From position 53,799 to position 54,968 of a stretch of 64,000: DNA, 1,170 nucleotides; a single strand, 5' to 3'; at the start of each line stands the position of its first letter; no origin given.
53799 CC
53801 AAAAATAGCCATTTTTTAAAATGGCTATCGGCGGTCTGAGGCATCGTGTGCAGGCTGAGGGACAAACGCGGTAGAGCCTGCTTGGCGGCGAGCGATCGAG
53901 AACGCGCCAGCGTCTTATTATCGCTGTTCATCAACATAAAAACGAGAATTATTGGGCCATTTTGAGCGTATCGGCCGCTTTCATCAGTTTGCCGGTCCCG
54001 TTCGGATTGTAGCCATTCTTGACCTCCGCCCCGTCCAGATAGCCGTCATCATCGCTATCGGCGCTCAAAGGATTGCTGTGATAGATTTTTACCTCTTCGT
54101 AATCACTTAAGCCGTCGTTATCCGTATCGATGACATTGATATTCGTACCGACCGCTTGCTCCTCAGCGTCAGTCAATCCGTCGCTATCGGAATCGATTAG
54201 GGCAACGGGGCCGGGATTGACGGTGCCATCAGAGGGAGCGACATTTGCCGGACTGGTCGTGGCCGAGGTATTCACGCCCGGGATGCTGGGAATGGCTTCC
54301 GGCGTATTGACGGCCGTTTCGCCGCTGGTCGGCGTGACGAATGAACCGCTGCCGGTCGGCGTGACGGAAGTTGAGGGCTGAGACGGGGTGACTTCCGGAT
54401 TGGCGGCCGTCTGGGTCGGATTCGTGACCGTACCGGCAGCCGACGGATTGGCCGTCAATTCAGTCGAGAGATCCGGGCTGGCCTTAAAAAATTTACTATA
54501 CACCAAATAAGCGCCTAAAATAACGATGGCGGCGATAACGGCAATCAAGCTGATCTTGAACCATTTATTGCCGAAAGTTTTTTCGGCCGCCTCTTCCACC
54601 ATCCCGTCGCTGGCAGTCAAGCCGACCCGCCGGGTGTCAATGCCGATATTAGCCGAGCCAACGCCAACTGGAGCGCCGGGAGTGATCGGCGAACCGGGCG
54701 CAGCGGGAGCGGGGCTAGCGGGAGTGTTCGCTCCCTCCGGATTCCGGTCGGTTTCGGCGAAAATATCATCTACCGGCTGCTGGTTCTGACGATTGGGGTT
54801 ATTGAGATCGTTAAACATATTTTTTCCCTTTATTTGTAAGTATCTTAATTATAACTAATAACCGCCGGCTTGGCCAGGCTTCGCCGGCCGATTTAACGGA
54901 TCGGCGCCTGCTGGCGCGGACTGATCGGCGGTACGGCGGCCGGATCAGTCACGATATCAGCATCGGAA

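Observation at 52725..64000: An 11-kb co-directional cluster of giant cysteine-rich secreted proteins and small membrane-anchored Ca-binding-repeat proteins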

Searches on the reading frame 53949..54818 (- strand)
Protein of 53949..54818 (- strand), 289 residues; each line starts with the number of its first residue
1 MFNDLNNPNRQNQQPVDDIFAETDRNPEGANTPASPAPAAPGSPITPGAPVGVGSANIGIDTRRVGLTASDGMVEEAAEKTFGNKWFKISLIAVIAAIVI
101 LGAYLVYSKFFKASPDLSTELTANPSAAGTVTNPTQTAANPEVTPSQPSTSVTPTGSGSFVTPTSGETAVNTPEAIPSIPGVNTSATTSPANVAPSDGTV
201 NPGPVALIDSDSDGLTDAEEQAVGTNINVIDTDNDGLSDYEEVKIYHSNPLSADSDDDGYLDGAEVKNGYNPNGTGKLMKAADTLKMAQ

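Call 5: search_protein_families(library=pfam, proteins=[window:53949-54818:-], max_evalue=0.1)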
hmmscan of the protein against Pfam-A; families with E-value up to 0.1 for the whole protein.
window:53949-54818:- (289 aa): 3 families
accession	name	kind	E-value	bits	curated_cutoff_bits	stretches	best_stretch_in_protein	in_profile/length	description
PF18884.5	TSP3_bac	-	1.7e-16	60.2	25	3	231-253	1-22/22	Bacterial TSP3 repeat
PF10140.15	YukC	-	0.04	13.3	27.4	1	85-113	191-219/357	WXG100 protein secretion system (Wss), protein YukC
PF13800.11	Sigma_reg_N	-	0.086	13.6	26.3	0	85-138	11-63/91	Sigma factor regulator N-terminal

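Call 6: search_protein_families(library=ncbifam, proteins=[window:53949-54818:-], max_evalue=0.1)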
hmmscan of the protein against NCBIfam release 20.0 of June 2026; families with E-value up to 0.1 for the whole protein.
window:53949-54818:- (289 aa): 5 families
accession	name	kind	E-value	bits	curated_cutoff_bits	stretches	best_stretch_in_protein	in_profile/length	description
NF033765.2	gliding_CglD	equivalog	3.5e-07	28.4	400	1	206-269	174-244/1124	adventurous gliding motility lipoprotein CglD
NF053806.1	lanmdlnLanM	equivalog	6.2e-05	23.1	135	1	189-266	18-95/132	lanmodulin LanM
NF047639.1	throspo3_MtsD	equivalog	7.2e-05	21.1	800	1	208-273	459-528/651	cell-cell cohesion protein MtsD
NF038218.1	IcmG_DotF_IVB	equivalog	0.0044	16.7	200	1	77-154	38-115/266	type IVB secretion system protein IcmG/DotF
NF046001.1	SecDF_plasm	equivalog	0.065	11.2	500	1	84-134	540-591/878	protein translocase subunit SecDF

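Call 81: search_protein_families(library=phrogs, proteins=[window:53949-54818:-], max_evalue=0.001)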
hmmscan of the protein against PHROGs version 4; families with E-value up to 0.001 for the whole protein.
window:53949-54818:- (289 aa): 0 families
